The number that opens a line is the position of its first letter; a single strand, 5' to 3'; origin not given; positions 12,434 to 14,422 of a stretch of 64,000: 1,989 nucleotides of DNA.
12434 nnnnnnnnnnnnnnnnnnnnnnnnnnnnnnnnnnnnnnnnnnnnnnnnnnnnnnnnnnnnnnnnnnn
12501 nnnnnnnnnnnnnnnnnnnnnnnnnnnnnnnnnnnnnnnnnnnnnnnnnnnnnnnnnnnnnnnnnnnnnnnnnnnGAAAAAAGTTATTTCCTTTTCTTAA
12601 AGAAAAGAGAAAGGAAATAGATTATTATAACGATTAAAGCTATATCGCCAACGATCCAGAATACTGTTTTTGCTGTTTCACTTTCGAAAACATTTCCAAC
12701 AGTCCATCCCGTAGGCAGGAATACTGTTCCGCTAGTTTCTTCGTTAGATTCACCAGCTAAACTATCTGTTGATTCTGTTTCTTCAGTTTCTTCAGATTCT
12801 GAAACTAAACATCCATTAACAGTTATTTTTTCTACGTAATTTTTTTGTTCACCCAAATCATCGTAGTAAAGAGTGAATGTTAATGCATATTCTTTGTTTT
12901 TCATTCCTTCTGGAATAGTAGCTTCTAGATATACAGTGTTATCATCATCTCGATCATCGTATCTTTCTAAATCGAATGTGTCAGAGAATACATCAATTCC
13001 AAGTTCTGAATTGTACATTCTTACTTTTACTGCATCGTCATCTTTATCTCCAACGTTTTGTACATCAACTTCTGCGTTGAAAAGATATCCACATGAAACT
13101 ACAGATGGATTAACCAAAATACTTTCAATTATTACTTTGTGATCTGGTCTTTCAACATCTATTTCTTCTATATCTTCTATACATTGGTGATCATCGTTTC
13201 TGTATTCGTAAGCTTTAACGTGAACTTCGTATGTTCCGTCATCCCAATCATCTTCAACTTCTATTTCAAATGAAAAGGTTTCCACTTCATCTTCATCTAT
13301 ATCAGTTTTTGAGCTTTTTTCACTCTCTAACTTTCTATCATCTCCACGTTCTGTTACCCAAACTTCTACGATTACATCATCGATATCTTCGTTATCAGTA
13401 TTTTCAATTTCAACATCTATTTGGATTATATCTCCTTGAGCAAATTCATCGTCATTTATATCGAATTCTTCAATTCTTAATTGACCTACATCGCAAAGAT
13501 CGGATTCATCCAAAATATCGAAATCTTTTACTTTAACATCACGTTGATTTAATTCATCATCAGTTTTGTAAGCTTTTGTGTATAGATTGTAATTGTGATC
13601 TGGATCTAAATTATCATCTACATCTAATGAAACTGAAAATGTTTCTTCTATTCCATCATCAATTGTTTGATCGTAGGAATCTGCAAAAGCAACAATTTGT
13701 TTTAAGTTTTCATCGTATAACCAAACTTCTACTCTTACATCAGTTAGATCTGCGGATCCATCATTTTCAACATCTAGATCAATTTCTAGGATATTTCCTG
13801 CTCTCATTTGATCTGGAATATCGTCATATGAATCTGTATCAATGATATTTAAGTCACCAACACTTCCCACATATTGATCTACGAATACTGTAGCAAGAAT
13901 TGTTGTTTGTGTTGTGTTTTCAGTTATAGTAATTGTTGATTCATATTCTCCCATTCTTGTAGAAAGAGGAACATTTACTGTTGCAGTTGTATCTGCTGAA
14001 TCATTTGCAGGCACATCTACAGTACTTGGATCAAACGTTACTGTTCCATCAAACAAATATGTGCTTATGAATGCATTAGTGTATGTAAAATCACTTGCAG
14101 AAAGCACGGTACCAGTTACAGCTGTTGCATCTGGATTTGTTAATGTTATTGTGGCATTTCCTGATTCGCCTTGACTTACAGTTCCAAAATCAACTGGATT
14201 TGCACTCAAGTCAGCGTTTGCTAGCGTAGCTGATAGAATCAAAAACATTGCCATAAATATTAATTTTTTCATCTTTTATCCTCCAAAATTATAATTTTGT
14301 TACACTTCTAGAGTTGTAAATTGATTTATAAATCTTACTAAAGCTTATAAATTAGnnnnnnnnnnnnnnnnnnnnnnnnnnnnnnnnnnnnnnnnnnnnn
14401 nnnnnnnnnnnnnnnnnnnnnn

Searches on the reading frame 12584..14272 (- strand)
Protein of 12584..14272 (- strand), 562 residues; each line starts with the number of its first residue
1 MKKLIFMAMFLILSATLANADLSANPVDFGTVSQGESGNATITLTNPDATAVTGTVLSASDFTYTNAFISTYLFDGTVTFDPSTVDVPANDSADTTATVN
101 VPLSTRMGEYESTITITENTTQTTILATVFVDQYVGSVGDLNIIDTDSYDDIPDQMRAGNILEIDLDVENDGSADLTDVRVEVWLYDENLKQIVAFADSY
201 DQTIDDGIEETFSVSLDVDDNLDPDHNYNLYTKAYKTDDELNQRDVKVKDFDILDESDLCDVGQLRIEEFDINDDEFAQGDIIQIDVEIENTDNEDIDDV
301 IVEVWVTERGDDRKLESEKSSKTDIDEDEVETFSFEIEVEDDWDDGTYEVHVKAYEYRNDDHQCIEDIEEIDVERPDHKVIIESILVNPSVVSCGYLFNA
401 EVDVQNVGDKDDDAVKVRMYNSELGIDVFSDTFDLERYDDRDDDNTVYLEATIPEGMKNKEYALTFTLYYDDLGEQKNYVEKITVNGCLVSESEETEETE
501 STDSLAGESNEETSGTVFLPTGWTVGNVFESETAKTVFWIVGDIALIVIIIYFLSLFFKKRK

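Call 3: search_protein_families(library=pfam, proteins=[window:12584-14272:-], max_evalue=0.01)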
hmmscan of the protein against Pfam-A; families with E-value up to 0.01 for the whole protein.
window:12584-14272:- (562 aa): 5 families
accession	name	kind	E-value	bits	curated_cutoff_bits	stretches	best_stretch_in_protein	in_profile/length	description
PF10633.15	NPCBM_assoc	-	3e-06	27.7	24.4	0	80-117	38-76/78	NPCBM-associated, NEW3 domain of alpha-galactosidase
PF16116.10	DUF4832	-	0.0005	20.3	29.2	0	152-244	114-207/216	Domain of unknown function (DUF4832)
PF11797.14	WxLIP_HBD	-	0.00051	20.4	28.9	1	284-357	44-116/138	WxL Interacting Protein, host binding domain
PF22544.2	HYDIN_VesB_CFA65-like_Ig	-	0.0038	17.9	25.5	0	21-126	4-94/100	HYDIN/CFA65/VesB-like, Ig-like domain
PF07705.17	CARDB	-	0.0081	16.8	22.7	0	150-219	9-72/101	CARDB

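Call 4: search_protein_families(library=ncbifam, proteins=[window:12584-14272:-], max_evalue=0.01)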
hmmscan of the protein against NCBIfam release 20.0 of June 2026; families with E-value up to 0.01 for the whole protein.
window:12584-14272:- (562 aa): 3 families
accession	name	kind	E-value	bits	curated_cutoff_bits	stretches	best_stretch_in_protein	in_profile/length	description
NF033506.0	PACE-CTERM-PROT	exception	1.7e-44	152.5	110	2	271-475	237-457/627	putative S-layer protein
NF038353.1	FxLYD_dom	domain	0.006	16.5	23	0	168-216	10-57/71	FxLYD domain-containing protein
NF012200.0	choice_anch_D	domain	0.009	16.5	45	0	16-85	11-92/108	choice-of-anchor D domain-containing protein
